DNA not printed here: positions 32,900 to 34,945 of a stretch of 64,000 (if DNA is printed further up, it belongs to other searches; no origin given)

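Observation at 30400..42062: Complex I cluster nuoCDEGHJKLMN lacks nuoA, nuoB, nuoF and nuoI at this locus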

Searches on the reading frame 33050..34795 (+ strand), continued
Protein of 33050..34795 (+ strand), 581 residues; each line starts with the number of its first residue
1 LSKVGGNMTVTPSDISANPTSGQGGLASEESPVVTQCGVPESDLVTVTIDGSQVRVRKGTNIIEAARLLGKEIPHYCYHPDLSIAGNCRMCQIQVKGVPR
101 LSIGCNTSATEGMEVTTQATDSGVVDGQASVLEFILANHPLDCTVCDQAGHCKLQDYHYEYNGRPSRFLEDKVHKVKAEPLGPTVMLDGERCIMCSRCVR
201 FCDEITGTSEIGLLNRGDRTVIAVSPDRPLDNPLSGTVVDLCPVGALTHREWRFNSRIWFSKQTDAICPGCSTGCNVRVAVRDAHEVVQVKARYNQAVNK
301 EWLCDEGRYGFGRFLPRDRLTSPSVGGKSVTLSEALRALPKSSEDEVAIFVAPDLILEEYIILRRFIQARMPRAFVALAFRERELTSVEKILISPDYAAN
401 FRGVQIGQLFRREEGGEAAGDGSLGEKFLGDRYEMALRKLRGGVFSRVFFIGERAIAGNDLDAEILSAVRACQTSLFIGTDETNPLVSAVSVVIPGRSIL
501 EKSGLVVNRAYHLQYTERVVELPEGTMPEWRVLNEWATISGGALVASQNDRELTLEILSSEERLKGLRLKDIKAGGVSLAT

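Call 16: find_encoding_contigs(protein=P0072, flank=10000, max_places=2)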
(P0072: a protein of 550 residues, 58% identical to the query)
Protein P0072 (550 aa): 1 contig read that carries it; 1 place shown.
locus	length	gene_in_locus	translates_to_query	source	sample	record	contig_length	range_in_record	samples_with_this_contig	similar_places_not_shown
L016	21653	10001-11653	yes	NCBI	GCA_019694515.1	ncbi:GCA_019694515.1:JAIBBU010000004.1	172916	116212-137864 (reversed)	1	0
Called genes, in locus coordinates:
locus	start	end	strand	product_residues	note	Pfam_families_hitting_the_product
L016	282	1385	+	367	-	PF01522:Polysacc_deac_1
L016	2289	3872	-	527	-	PF00158:Sigma54_activat, PF14532:Sigma54_activ_2, PF25601:AAA_lid_14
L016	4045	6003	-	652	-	PF00580:UvrD-helicase, PF13245:AAA_19, PF01443:Viral_helicase1 (faint), PF13538:UvrD_C_2 (weak)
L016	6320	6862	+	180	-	PF00329:Complex1_30kDa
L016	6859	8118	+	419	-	PF00346:Complex1_49kDa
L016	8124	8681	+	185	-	PF01257:2Fe-2S_thioredx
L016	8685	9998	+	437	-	PF01512:Complex1_51K, PF22461:SLBB_2, PF10589:NADH_4Fe-4S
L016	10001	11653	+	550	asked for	PF13510:Fer2_4, PF10588:NADH-G_4Fe-4S_3, PF22117:Fer4_Nqo3, PF04879:Molybdop_Fe4S4, PF22151:Fer4_NDSU1, PF00384:Molybdopterin (weak)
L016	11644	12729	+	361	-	PF00146:NADHdh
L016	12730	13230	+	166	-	PF00499:Oxidored_q3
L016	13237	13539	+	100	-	PF00420:Oxidored_q2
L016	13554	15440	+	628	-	PF00662:Proton_antipo_N, PF00361:Proton_antipo_M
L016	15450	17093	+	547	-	PF00361:Proton_antipo_M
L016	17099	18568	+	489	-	PF00361:Proton_antipo_M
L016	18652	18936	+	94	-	-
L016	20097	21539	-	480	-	PF07559:FlgE_D2 (weak)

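Call 18: find_encoding_contigs(protein=P0007, flank=10000, max_places=2)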
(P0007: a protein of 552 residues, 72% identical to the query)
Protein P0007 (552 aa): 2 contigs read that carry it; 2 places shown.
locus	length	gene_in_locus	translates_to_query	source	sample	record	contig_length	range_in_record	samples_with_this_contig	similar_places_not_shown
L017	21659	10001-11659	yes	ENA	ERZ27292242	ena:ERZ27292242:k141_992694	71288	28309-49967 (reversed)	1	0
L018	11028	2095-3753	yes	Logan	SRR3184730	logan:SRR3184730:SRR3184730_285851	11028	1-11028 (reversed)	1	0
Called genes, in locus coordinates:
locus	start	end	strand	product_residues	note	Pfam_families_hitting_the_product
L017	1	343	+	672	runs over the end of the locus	PF00676:E1_dh, PF02779:Transket_pyr, PF02780:Transketolase_C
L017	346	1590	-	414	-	PF13657:Couple_hipA, PF07804:HipA_C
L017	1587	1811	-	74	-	PF13560:HTH_31, PF01381:HTH_3 (weak)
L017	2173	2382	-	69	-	-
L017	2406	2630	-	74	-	-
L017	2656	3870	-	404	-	-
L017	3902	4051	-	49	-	-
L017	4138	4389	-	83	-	-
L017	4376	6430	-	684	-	PF00580:UvrD-helicase (faint), PF01443:Viral_helicase1 (faint), PF13245:AAA_19 (weak), PF13361:UvrD_C, PF13538:UvrD_C_2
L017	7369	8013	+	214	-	PF00329:Complex1_30kDa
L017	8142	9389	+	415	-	PF00346:Complex1_49kDa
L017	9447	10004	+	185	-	PF01257:2Fe-2S_thioredx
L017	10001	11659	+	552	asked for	PF13510:Fer2_4, PF10588:NADH-G_4Fe-4S_3, PF22117:Fer4_Nqo3, PF04879:Molybdop_Fe4S4, PF22151:Fer4_NDSU1 (weak), PF00384:Molybdopterin (faint)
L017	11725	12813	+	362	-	PF00146:NADHdh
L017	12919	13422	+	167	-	PF00499:Oxidored_q3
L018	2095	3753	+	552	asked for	PF13510:Fer2_4, PF10588:NADH-G_4Fe-4S_3, PF22117:Fer4_Nqo3, PF04879:Molybdop_Fe4S4, PF22151:Fer4_NDSU1 (weak), PF00384:Molybdopterin (faint)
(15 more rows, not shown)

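Call 19: find_encoding_contigs(protein=P0011, flank=10000, max_places=2)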
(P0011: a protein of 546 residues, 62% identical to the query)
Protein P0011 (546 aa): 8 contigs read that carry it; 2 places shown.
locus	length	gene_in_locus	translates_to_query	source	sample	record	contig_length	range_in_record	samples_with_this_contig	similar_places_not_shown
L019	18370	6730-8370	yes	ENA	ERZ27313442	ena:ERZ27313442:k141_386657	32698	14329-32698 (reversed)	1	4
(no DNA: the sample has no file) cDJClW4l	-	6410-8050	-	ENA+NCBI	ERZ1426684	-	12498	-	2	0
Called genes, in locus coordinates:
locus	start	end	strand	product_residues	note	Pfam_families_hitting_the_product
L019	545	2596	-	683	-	PF00580:UvrD-helicase, PF01443:Viral_helicase1 (faint), PF13245:AAA_19 (weak), PF13361:UvrD_C (weak), PF13538:UvrD_C_2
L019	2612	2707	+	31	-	-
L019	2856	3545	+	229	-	PF00329:Complex1_30kDa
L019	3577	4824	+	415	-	PF00346:Complex1_49kDa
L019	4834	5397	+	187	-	PF01257:2Fe-2S_thioredx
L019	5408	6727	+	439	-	PF01512:Complex1_51K, PF22461:SLBB_2, PF10589:NADH_4Fe-4S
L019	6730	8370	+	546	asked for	PF13510:Fer2_4, PF00111:Fer2, PF10588:NADH-G_4Fe-4S_3, PF22117:Fer4_Nqo3, PF04879:Molybdop_Fe4S4, PF22151:Fer4_NDSU1, PF00384:Molybdopterin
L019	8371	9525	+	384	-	PF00146:NADHdh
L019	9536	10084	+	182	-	PF00499:Oxidored_q3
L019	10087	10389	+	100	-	PF00420:Oxidored_q2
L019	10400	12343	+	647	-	PF00662:Proton_antipo_N, PF00361:Proton_antipo_M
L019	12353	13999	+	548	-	PF00361:Proton_antipo_M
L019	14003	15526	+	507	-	PF00361:Proton_antipo_M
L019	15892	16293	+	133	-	PF19856:DUF6331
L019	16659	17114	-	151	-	-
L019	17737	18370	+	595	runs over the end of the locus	PF08439:Peptidase_M3_N, PF01432:Peptidase_M3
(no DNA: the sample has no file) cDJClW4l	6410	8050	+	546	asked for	PF13510:Fer2_4, PF00111:Fer2, PF10588:NADH-G_4Fe-4S_3, PF22117:Fer4_Nqo3, PF04879:Molybdop_Fe4S4, PF22151:Fer4_NDSU1, PF00384:Molybdopterin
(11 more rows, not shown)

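Call 20: find_homologous_proteins(query=L019:5408-6727:+, max_evalue=1e-30)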
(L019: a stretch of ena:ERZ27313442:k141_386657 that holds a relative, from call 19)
Query L019:5408-6727:+ (439 aa): 8000 proteins with E <= 1e-30 among 8000 candidates; the best 120 are listed.
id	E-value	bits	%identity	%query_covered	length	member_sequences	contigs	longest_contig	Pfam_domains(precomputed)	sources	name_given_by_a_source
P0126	0.0e+0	1032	100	100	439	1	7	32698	PF10589.15,PF22461.3,PF01512.23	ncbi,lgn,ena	-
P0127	4.3e-254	861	82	100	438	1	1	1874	PF10589.15,PF22461.3,PF01512.23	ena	-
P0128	3.3e-251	852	81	100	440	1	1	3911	PF10589.15,PF22461.3,PF01512.23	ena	-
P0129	2.0e-242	823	78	100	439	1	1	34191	PF10531.16,PF10589.15,PF22461.3,PF01512.23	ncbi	-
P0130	9.0e-236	801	76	100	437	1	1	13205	PF10531.16,PF10589.15,PF22461.3,PF01512.23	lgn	-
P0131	6.0e-235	798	76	100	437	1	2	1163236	PF10589.15,PF22461.3,PF01512.23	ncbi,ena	-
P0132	9.1e-231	784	74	100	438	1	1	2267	PF10589.15,PF22461.3,PF01512.23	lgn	-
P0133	9.4e-231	784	75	100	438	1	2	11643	PF10589.15,PF22461.3,PF01512.23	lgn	-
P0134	8.1e-230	781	74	100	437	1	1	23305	PF10589.15,PF22461.3,PF01512.23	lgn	-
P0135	5.4e-229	778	73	99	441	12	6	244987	PF10589.15,PF22461.3,PF01512.23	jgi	jgi:NADH-quinone oxidoreductase subunit F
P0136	1.4e-224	764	74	100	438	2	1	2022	PF10531.16,PF10589.15,PF22461.3,PF01512.23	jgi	jgi:NADH-quinone oxidoreductase subunit F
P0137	2.4e-224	763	72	100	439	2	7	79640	PF10531.16,PF10589.15,PF22461.3,PF01512.23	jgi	jgi:NADH-quinone oxidoreductase subunit F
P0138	1.6e-223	760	72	100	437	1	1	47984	PF10531.16,PF10589.15,PF22461.3,PF01512.23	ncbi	-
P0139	6.8e-222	755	74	95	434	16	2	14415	PF10531.16,PF10589.15,PF22461.3,PF01512.23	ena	-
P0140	1.3e-221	754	73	97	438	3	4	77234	PF10589.15,PF22461.3,PF01512.23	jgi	-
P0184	1.5e-215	734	69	99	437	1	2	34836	PF10531.16,PF10589.15,PF22461.3,PF01512.23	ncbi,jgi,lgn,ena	jgi:NADH-quinone oxidoreductase subunit F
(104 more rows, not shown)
